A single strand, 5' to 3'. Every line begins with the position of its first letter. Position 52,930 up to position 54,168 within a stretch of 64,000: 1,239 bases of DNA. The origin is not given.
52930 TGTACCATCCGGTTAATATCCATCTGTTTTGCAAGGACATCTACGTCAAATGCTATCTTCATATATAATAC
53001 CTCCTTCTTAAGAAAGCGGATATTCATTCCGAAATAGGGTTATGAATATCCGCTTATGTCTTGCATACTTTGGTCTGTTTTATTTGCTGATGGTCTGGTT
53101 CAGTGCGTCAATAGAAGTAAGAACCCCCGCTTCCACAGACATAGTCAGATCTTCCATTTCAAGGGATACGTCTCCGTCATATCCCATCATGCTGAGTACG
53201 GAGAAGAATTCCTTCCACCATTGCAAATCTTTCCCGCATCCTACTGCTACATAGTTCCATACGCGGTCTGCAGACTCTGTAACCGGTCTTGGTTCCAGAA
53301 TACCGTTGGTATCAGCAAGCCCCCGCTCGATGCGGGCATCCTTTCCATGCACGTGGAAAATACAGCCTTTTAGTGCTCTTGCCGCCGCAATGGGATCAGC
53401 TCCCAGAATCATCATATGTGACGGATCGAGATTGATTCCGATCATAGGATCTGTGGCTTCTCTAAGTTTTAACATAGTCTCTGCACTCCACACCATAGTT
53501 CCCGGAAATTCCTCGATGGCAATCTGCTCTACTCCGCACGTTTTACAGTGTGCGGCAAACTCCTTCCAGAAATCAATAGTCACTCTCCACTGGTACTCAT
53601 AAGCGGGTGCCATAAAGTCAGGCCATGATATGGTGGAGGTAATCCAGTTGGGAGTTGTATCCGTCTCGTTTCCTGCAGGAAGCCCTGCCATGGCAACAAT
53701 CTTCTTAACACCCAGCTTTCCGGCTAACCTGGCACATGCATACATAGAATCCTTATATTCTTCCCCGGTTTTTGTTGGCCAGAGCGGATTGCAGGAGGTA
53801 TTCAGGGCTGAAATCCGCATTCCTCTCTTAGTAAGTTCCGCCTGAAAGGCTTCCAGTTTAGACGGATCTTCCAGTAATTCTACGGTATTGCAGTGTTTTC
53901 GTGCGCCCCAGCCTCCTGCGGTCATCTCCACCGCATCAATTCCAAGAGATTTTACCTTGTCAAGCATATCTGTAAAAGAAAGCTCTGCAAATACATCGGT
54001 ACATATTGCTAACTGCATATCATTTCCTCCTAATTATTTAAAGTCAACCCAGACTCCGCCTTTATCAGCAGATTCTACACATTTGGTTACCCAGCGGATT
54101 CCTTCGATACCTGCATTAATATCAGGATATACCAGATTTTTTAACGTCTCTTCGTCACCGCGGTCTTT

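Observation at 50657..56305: AraC-controlled GPH transporter + two xylose-isomerase-like TIM barrels + Gfo/Idh/MocA oxidoreductase: candidate oxidative (3-keto) deglycosylation locus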

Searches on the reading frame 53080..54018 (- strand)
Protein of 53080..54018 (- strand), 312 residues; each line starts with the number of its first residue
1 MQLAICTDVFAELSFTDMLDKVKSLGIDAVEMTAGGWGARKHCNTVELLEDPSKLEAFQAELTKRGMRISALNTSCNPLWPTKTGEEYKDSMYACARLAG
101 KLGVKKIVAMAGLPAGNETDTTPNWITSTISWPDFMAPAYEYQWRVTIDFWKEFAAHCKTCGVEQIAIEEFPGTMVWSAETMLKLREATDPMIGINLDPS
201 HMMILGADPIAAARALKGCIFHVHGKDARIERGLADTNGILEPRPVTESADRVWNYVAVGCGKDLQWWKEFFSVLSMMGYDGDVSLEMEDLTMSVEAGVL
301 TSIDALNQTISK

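Call 5: search_protein_families(library=pfam, proteins=[window:53080-54018:-], max_evalue=0.01)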
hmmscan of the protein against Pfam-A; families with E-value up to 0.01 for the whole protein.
window:53080-54018:- (312 aa): 1 family
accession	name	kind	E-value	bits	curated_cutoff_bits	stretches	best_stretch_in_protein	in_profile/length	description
PF01261.30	AP_endonuc_2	-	2.7e-31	109.6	31.1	1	19-306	1-246/249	Xylose isomerase-like TIM barrel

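Call 6: search_protein_families(library=ncbifam, proteins=[window:53080-54018:-], max_evalue=0.01)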
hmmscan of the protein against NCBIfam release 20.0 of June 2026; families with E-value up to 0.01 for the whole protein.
window:53080-54018:- (312 aa): 3 families
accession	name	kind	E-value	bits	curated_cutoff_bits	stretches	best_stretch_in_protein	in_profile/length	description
TIGR04379.1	myo_inos_iolE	equivalog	2e-09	37.5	290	1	52-231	47-215/290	myo-inosose-2 dehydratase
TIGR03234.1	OH-pyruv-isom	equivalog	0.00011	21.6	353.45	0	9-115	10-109/254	hydroxypyruvate isomerase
NF009689.0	PRK13210.1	subfamily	0.0059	15.8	200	0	11-112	15-116/286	L-ribulose-5-phosphate 3-epimerase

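Call 8: search_solved_structures(query=window:53080-54018:-, max_evalue=0.01, show_alignments=2)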
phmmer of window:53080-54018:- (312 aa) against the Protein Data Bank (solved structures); distinct sequences matched with E-value up to 0.01: 3.
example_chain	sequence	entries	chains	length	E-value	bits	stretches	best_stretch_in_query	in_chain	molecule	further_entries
2zds_A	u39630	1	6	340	1.3e-11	47.8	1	161-298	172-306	Putative DNA-binding protein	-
3dx5_A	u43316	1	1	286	0.0035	20.1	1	166-246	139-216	uncharacterized protein AsbF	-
3tva_A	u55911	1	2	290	0.006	19.3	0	176-229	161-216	Xylose isomerase domain protein TIM barrel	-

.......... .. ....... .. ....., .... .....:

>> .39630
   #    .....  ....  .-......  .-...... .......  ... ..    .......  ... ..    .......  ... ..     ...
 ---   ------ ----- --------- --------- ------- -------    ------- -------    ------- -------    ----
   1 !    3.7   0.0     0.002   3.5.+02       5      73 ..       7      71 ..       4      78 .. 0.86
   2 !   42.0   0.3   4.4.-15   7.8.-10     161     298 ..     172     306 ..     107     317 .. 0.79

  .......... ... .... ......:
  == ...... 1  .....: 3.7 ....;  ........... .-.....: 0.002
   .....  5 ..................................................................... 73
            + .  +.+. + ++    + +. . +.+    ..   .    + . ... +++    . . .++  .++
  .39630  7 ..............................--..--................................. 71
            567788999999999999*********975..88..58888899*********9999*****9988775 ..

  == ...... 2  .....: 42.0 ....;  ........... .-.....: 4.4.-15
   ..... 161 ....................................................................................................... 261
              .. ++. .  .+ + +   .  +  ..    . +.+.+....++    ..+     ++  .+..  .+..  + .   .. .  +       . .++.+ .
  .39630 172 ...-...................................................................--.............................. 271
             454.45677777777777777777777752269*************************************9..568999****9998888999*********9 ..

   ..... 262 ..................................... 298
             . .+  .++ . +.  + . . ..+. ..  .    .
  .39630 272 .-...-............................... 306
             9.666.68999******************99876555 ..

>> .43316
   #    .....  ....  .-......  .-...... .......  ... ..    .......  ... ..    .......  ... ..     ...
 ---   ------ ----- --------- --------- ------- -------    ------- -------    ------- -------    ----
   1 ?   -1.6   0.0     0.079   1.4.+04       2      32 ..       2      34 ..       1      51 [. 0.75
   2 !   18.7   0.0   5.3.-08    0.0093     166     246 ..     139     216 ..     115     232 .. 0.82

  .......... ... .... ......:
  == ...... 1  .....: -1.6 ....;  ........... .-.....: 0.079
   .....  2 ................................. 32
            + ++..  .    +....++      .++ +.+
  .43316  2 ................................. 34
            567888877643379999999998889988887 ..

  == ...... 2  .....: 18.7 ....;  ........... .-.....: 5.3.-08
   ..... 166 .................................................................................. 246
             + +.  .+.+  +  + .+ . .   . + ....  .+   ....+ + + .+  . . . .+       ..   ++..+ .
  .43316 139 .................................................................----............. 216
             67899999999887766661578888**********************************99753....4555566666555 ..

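Call 15: find_encoding_contigs(protein=window:53080-54018:-, flank=10000, max_places=6)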
Protein window:53080-54018:- (312 aa): 2 contigs read that carry it; 1 place shown.
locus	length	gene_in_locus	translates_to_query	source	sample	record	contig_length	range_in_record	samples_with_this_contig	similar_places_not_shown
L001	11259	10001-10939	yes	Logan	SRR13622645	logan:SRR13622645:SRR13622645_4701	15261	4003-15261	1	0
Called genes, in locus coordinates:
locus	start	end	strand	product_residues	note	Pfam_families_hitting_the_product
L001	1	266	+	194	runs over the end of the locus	PF12844:HTH_19, PF13560:HTH_31 (weak), PF01381:HTH_3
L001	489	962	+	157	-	PF01257:2Fe-2S_thioredx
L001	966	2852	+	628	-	PF01257:2Fe-2S_thioredx (weak), PF01512:Complex1_51K, PF10531:SLBB (weak), PF10589:NADH_4Fe-4S, PF00037:Fer4 (weak), PF12837:Fer4_6 (weak), PF12838:Fer4_7, PF13187:Fer4_9 (weak), +4 more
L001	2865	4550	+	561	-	PF00111:Fer2 (weak), PF13510:Fer2_4, PF10588:NADH-G_4Fe-4S_3, PF14697:Fer4_21, PF22117:Fer4_Nqo3 (weak), PF12838:Fer4_7, PF02906:Fe_hyd_lg_C, PF02256:Fe_hyd_SSU, +3 more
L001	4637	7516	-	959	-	PF13426:PAS_9 (weak), PF00512:HisKA, PF02518:HATPase_c, PF00072:Response_reg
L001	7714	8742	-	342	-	PF02311:AraC_binding, PF00165:HTH_AraC, PF12833:HTH_18, PF00165:HTH_AraC (weak)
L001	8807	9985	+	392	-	PF01408:GFO_IDH_MocA, PF02894:GFO_IDH_MocA_C, PF22725:GFO_IDH_MocA_C3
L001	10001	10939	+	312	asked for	PF01261:AP_endonuc_2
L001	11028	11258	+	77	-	?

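Call 17: find_homologous_proteins(query=window:53080-54018:-, max_evalue=0.00001)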
Query window:53080-54018:- (312 aa): 1742 proteins with E <= 0.00001 among 8000 candidates; the best 120 are listed.
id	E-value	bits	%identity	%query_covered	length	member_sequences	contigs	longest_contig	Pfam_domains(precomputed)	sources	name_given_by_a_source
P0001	4.4e-192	655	90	100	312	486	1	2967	PF01261.31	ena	-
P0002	1.3e-189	647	90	100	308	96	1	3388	PF01261.31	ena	-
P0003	2.5e-188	643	88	100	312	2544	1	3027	PF01261.31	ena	-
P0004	1.0e-187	641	88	100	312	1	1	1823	PF01261.31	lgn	-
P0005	1.4e-187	641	88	100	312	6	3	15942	PF01261.31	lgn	-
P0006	2.7e-186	636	86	100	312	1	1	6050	PF01261.31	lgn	-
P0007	7.2e-186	635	88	100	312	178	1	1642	PF01261.31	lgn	-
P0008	1.8e-184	630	87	100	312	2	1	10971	PF01261.31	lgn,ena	-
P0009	2.1e-184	630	87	100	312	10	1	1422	PF01261.31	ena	-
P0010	3.6e-184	629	87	100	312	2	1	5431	PF01261.31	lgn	-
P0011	5.1e-184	629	86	100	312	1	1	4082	PF01261.31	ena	-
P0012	5.2e-184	629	86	100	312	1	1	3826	PF01261.31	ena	-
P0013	7.2e-184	628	86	100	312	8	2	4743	PF01261.31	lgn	-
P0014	1.2e-183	628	86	100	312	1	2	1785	PF01261.31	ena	-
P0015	2.3e-183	627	87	100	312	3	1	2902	PF01261.31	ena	-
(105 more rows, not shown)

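Call 19: find_related_loci(query=window:53080-54018:-, collection=genome_contigs, flank=8000)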
Query window:53080-54018:- (312 aa) in genome_contigs; peptide patterns used: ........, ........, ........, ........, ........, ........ (x = any residue, [..] = any of these).
193 stretches matched a pattern; 155 encode a relative of the query (tblastn E <= 1e-3); the best 80 are kept; 79 distinct loci.
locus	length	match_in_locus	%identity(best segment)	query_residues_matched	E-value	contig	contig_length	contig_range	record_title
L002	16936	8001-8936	93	1-312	0e+0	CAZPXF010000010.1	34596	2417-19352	MAG TPA_asm: uncultured Lachnospiraceae bacterium isolate SRP222994_co1_353 genome assembly, contig: NODE_2246_length_34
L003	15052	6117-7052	92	1-312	0e+0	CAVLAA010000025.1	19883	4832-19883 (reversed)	bacterium isolate G02631-L1_cleanbin_000017 genome assembly, contig: Spades_G02631-L1_contig_1279, whole genome shotgun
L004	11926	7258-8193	92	1-312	0e+0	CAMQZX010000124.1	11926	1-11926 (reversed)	MAG TPA_asm: uncultured Lachnospiraceae bacterium isolate ERR5647218_bin.4_metawrap_v1.3_MAG genome assembly, contig: NO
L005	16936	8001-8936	92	1-312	0e+0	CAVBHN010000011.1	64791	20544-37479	Faecalibacterium sp. CAG:74 isolate H07666-L1_cleanbin_000010 genome assembly, contig: Spades_H07666-L1_contig_175, whol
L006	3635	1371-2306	92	1-312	0e+0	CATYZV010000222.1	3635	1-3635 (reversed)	MAG TPA_asm: uncultured Selenomonadaceae bacterium isolate ERR10960873_bin.5_MetaWRAP_v1.3_MAG genome assembly, contig:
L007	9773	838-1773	91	1-312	0e+0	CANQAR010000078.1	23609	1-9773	MAG: uncultured Lachnospiraceae bacterium isolate Lapin-002__bin83 genome assembly, contig: Lapin-002__NODE_2803_length_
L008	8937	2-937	90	1-312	0e+0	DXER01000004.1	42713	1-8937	MAG TPA_asm: Candidatus Megamonas gallistercoris isolate ChiGjej6B6-7947 ChiGjej6B6M5__C15564_L42713_SAMN08009849, whole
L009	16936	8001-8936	91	1-312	0e+0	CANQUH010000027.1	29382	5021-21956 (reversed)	MAG: uncultured Lachnospiraceae bacterium isolate Lapin-023__bin50 genome assembly, contig: Lapin-023__NODE_2152_length_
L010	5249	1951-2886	91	1-312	0e+0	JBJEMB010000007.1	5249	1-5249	MAG: Lachnospiraceae bacterium isolate PUUB16_bin.044 NODE_10472_length_5249_cov_49.494224, whole genome shotgun sequenc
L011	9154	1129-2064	90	1-312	0e+0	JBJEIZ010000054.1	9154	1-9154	MAG: Brotaphodocola sp. isolate PUUB56_bin.019 NODE_4697_length_9154_cov_16.691285, whole genome shotgun sequence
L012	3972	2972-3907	90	1-312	0e+0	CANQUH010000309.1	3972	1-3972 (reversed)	MAG: uncultured Lachnospiraceae bacterium isolate Lapin-023__bin50 genome assembly, contig: Lapin-023__NODE_26954_length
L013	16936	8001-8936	89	1-312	0e+0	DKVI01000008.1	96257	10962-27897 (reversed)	MAG TPA_asm: Lachnospiraceae bacterium UBA7182 UBA7182_contig_473, whole genome shotgun sequence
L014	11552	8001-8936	90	1-312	0e+0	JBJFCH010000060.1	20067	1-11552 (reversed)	MAG: Oliverpabstia sp. isolate PUUB16_bin.026 NODE_1845_length_20067_cov_8.028433, whole genome shotgun sequence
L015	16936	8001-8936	90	1-312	0e+0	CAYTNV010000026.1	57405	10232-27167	MAG TPA_asm: uncultured Blautia sp. isolate SRP222994_co1_531 genome assembly, contig: NODE_844_length_57405_cov_53.1993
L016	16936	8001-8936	90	1-312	0e+0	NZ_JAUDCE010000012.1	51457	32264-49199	Megamonas hypermegale strain ET432 ET432_scaffold_12, whole genome shotgun sequence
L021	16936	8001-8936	89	1-312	0e+0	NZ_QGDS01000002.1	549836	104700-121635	Faecalicatena contorta strain NLAE-zl-C134 Ga0104392_102, whole genome shotgun sequence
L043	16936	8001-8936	85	1-312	0e+0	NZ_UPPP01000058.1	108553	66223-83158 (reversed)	Lucifera butyrica isolate LUCI, whole genome shotgun sequence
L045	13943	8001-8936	84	1-312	0e+0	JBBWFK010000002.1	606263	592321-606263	Vibrio sp. YIC-376 Scaffold2, whole genome shotgun sequence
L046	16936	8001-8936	85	1-312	0e+0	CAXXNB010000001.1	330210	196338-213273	MAG: uncultured Vibrio sp. isolate 73f6f5ad-f8ac-459c-8b50-0ea66279e785 genome assembly, contig: contig_1, whole genome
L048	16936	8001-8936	85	1-312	0e+0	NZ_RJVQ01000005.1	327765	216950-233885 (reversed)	Vibrio viridaestus strain LJC006 scaffold_4, whole genome shotgun sequence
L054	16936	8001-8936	81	1-312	2e-177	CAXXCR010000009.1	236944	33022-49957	MAG: uncultured Ilyobacter sp. isolate dcbb679e-c7e8-497c-ada8-e2240f1a3a95 genome assembly, contig: contig_9, whole gen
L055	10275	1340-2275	81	1-312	6e-173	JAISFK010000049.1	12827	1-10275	MAG: Clostridiales bacterium isolate Gx485_bin32 k119_809183, whole genome shotgun sequence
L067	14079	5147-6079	74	1-311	3e-157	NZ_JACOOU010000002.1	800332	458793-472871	Blautia celeris strain NSJ-34 HP-D35-62_ctg002, whole genome shotgun sequence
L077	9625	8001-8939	68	1-312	3e-144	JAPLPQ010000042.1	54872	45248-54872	MAG: Burkholderiales bacterium isolate LacPavin_0419_WC70S_MAG_67_14 LacPavin_0419_WC70S_scaffold_902368, whole genome s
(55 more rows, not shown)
